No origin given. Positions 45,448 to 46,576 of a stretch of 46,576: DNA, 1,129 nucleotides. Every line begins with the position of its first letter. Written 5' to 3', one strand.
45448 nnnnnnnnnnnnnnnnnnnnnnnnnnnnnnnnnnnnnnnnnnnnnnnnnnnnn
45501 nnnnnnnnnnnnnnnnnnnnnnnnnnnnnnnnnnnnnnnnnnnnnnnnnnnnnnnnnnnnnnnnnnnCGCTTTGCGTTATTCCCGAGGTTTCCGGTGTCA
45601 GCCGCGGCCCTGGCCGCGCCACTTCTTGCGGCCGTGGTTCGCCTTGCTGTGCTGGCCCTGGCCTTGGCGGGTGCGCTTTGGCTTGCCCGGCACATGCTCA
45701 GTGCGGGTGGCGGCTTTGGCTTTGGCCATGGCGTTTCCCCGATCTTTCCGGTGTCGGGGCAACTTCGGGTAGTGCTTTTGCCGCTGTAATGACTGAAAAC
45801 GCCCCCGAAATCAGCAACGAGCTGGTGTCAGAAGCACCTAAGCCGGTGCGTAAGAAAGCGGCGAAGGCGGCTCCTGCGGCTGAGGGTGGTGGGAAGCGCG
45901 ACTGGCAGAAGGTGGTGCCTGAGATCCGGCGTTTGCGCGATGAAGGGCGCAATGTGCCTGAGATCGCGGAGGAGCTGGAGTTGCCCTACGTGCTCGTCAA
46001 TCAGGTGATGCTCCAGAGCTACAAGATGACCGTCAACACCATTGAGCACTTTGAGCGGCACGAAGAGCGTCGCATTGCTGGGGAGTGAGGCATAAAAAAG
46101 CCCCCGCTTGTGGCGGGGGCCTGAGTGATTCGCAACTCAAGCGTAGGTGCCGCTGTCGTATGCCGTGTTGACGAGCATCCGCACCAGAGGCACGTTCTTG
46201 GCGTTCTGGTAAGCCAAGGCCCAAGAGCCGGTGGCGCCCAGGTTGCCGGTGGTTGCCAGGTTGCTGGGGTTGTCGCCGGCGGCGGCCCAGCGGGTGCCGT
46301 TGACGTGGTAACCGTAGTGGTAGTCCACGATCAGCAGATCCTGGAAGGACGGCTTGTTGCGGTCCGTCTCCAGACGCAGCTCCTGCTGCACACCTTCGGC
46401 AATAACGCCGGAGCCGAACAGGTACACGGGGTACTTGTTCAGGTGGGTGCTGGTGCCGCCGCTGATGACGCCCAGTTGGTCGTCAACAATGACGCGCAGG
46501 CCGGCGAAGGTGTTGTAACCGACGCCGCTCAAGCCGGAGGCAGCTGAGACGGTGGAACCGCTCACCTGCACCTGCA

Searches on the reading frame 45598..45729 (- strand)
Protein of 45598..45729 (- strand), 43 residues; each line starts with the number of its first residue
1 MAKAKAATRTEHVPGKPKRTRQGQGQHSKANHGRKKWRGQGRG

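Call 12: search_protein_families(library=pfam, proteins=[window:45598-45729:-], max_evalue=0.01)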
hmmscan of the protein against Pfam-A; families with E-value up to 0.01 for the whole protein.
window:45598-45729:- (43 aa): 0 families

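Call 13: search_protein_families(library=phrogs, proteins=[window:45598-45729:-], max_evalue=0.01)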
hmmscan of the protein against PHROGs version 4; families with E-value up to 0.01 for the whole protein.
window:45598-45729:- (43 aa): 1 family
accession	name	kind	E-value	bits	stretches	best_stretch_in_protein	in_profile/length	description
phrog_516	-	unknown function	3.8e-08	34.3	1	1-42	1-48/48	-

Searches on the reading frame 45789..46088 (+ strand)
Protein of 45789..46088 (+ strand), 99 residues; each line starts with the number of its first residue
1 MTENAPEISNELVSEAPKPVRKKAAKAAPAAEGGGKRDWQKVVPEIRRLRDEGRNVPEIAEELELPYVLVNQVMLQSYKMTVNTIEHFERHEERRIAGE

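Call 12: search_protein_families(library=pfam, proteins=[window:45789-46088:+], max_evalue=0.01)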
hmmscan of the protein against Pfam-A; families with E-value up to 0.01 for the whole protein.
window:45789-46088:+ (99 aa): 0 families

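Call 13: search_protein_families(library=phrogs, proteins=[window:45789-46088:+], max_evalue=0.01)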
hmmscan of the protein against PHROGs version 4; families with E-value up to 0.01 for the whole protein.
window:45789-46088:+ (99 aa): 0 families

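Call 26: search_protein_families(library=pfam, proteins=[window:45789-46088:+], max_evalue=0.05)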
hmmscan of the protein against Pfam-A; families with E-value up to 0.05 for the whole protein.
window:45789-46088:+ (99 aa): 0 families

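Call 28: search_solved_structures(query=window:45789-46088:+, max_evalue=1, show_alignments=2)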
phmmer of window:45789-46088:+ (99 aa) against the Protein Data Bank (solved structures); distinct sequences matched with E-value up to 1: 4.
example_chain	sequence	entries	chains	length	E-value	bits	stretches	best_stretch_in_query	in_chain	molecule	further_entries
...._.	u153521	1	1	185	0.085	16.2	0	40-66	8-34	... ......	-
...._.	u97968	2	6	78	0.49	13.7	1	9-63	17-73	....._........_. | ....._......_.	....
7wu7_2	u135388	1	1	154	0.79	13.1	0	23-66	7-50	Prefoldin subunit 2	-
7pzy_a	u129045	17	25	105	0.82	13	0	16-42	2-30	40S ribosomal protein S25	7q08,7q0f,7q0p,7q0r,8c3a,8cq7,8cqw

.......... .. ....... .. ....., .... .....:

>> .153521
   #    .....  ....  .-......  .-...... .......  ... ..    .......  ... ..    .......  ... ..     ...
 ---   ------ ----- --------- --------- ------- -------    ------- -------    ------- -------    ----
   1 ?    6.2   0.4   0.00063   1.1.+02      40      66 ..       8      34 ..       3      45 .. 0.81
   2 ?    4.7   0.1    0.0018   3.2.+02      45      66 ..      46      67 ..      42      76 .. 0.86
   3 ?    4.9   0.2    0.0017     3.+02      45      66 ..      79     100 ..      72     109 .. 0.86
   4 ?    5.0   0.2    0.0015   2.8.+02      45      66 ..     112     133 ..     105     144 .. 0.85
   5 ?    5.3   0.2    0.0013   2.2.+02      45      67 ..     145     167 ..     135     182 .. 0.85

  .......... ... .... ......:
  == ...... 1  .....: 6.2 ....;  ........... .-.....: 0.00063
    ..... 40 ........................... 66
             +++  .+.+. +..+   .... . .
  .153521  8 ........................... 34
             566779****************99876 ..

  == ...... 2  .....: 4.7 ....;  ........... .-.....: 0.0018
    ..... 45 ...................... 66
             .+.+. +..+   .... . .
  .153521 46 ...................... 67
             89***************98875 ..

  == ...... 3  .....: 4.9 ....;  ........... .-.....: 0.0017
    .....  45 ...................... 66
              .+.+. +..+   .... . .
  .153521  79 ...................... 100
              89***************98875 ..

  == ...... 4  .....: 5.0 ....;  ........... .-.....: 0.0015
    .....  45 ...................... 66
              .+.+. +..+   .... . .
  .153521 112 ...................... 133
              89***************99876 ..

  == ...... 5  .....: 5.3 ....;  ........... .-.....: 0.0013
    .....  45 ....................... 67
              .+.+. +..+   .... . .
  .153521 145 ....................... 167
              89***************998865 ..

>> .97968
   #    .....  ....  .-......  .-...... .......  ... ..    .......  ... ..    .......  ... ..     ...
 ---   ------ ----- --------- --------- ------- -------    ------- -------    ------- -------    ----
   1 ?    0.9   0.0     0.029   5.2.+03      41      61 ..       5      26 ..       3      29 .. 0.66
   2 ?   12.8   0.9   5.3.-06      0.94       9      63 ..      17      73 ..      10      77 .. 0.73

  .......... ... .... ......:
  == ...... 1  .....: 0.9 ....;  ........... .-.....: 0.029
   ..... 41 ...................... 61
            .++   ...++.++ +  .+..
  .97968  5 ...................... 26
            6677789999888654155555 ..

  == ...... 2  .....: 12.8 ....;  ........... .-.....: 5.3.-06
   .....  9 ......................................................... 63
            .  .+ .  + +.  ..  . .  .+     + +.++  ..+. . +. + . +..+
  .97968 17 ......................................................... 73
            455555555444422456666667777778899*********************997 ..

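Call 64: find_homologous_proteins(query=window:45789-46088:+, max_evalue=0.001)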
Query window:45789-46088:+ (99 aa): 70 proteins with E <= 0.001 among 92 candidates.
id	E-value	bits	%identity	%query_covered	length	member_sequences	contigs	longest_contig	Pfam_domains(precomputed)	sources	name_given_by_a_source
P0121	5.3e-53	194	93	100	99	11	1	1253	-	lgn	-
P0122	2.8e-50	186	87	100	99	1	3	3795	-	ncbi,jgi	jgi:hypothetical protein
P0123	1.7e-42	161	79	100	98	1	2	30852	-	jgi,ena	jgi:predicted transposase YdaD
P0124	4.8e-40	153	75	100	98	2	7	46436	-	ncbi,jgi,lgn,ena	jgi:hypothetical protein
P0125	1.3e-36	142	74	97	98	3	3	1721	-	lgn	-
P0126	3.8e-31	125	71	87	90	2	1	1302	-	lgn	-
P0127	6.7e-30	121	66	99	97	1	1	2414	-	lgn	-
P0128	4.0e-27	112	64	98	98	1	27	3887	-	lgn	-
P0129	4.5e-27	112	60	88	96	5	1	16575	-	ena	-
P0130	3.6e-26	109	65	85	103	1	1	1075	-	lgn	-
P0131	1.3e-25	107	64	85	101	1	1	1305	-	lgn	-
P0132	3.1e-25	106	65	85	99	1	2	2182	-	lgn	-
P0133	3.9e-25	105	68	76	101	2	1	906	-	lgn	-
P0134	7.1e-25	104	67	74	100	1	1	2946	-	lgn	-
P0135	7.6e-25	104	67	82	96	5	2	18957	-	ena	-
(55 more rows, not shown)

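Call 67: search_solved_structures(query=A3, max_evalue=5, show_alignments=1)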
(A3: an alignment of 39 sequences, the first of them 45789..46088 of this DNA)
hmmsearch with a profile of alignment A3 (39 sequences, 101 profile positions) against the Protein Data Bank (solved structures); distinct sequences matched with E-value up to 5: 4.
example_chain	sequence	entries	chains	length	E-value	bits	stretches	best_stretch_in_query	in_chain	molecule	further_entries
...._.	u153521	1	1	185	3.2e-09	39.8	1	38-67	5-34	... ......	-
6gwc_C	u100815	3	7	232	0.34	14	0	38-62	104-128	iE5 ALPHAREP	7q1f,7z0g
6ywe_L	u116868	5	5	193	0.54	13.4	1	8-55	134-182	uL17m | 50S ribosomal protein L17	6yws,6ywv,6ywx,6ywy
2lvs_A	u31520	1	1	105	0.64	13.1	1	31-64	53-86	Putative uncharacterized protein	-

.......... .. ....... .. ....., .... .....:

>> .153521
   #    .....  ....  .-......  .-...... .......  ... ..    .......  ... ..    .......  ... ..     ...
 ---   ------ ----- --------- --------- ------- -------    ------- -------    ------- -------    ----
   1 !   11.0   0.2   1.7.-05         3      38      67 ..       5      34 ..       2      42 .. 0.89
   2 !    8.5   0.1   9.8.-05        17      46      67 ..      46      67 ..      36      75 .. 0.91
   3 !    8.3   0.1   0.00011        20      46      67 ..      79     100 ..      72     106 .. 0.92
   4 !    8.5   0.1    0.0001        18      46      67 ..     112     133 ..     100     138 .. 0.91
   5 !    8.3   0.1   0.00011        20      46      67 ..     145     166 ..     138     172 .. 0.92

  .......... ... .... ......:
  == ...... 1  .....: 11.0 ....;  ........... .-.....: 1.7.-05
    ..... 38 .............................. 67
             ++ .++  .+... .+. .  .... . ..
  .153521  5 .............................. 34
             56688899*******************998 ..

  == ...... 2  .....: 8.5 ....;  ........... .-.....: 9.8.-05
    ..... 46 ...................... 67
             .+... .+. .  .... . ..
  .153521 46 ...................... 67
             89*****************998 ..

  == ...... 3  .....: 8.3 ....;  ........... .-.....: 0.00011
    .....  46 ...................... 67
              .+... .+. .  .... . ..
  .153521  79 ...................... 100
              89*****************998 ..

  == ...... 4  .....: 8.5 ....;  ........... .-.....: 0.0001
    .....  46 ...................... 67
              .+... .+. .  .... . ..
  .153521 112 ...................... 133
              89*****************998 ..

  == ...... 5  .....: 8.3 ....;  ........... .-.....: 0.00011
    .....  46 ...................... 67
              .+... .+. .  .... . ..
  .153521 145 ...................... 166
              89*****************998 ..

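Call 73: predict_structure(alignment_id=A3)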
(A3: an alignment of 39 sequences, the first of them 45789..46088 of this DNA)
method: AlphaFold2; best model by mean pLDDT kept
length: 99 residues; sequences in the alignment: 39
mean_pLDDT: 73.9   pTM: 0.57
mean pLDDT of the five models: 73.9, 72.0, 67.5, 66.9, 66.2
residues with pLDDT >= 90: 42; 70-90: 21; 50-70: 11; < 50: 25
segments of 3 or more residues with pLDDT < 50: 1-4, 9-17, 24-30
pLDDT, mean of each block of 10 residues (from residue 1): 44 45 46 70 93 94 92 88 87 81
secondary structure, 60 per line:
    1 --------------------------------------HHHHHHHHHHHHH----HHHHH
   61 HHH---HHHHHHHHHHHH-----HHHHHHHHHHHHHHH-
elements in order: H39-51 H56-63 H67-78 H84-98

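Call 75: fold_search(model_id=the predicted structure, library=pdb)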
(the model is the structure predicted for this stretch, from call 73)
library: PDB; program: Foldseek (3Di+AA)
matches with E <= 10: 568; with E <= 0.001: 0
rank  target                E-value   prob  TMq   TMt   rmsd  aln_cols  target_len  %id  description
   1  7bhy_B                6.6e-01  0.91  0.38  0.67   4.0        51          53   18  DNA-binding domain of DeoR in complex with the DNA operator (released 2021-11-10)
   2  5zz6_C                7.1e-01  0.30  0.28  0.16   8.0        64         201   19  Redox-sensing transcriptional repressor Rex (released 2018-11-07)
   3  3wg9_A                7.5e-01  0.28  0.28  0.15   8.2        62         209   10  Crystal structure of RSP, a Rex-family repressor (released 2014-08-13)
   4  2r0q_C                8.5e-01  0.69  0.36  0.19   7.6        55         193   20  Crystal structure of a serine recombinase- DNA regulatory complex (released 2008-04-01)
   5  2r0q_D                9.1e-01  0.63  0.34  0.18   7.0        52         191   21  Crystal structure of a serine recombinase- DNA regulatory complex (released 2008-04-01)
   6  1bi2_A                9.7e-01  0.57  0.30  0.16   3.2        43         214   26  STRUCTURE OF APO-AND HOLO-DIPHTHERIA TOXIN REPRESSOR (released 1999-06-22)
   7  8b4h_A                1.2e+00  0.92  0.31  0.09   0.8        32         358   22  IstA transposase cleaved donor complex (released 2023-05-03)
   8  2ia0_A                1.2e+00  0.90  0.37  0.24   1.7        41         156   20  Transcriptional Regulatory Protein PF0864 From Pyrococcus Furiosus a Member of the ASNC Family (PF0864) (released 2006-10-31)
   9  4go1_B                1.2e+00  0.89  0.40  0.14   2.0        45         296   18  Crystal Structure of full length transcription repressor LsrR from E. coli. (released 2013-04-24)
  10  4ldz_A                1.2e+00  0.72  0.34  0.18   7.4        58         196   21  Crystal structure of the full-length response regulator DesR in the active state (released 2014-07-16)
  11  4ldz_B                1.3e+00  0.94  0.38  0.20   0.9        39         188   26  Crystal structure of the full-length response regulator DesR in the active state (released 2014-07-16)
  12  7fby                  1.4e+00  0.84  0.36  0.24   1.7        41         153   24  Crystal Structure of PH0140 from Pyrococcus horikosii OT3 (released 2022-07-20)
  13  9a4r_A                1.4e+00  0.77  0.38  0.18   6.8        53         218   17  Integrative model of RPSH-RPOB by crosslinking MS and deep learning (released 2024-09-18)
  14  1h0m_B                1.4e+00  0.75  0.39  0.17   8.2        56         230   21  Three-dimensional structure of the quorum sensing protein TraR bound to its autoinducer and to its target DNA (released 2002-08-29)
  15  1k78_A                1.5e+00  0.92  0.39  0.31   1.5        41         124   20  Pax5(1-149)+Ets-1(331-440)+DNA (released 2002-01-04)
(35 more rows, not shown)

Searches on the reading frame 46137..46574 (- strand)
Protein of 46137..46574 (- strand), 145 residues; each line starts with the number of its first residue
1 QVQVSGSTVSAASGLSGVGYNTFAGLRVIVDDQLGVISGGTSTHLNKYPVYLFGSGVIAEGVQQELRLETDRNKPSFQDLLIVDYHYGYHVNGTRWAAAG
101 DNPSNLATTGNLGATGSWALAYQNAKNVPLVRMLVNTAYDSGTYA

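Call 12: search_protein_families(library=pfam, proteins=[window:46137-46574:-], max_evalue=0.01)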
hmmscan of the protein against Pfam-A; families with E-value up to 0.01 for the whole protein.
window:46137-46574:- (145 aa): 0 families

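Call 13: search_protein_families(library=phrogs, proteins=[window:46137-46574:-], max_evalue=0.01)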
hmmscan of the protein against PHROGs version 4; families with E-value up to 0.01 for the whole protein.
window:46137-46574:- (145 aa): 2 families
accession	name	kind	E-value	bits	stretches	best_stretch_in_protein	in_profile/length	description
phrog_247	-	head and packaging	7.8e-19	69.1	1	17-137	218-343/351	major head protein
phrog_15288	-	head and packaging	1.7e-13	51.7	1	18-133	55-167/172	major head protein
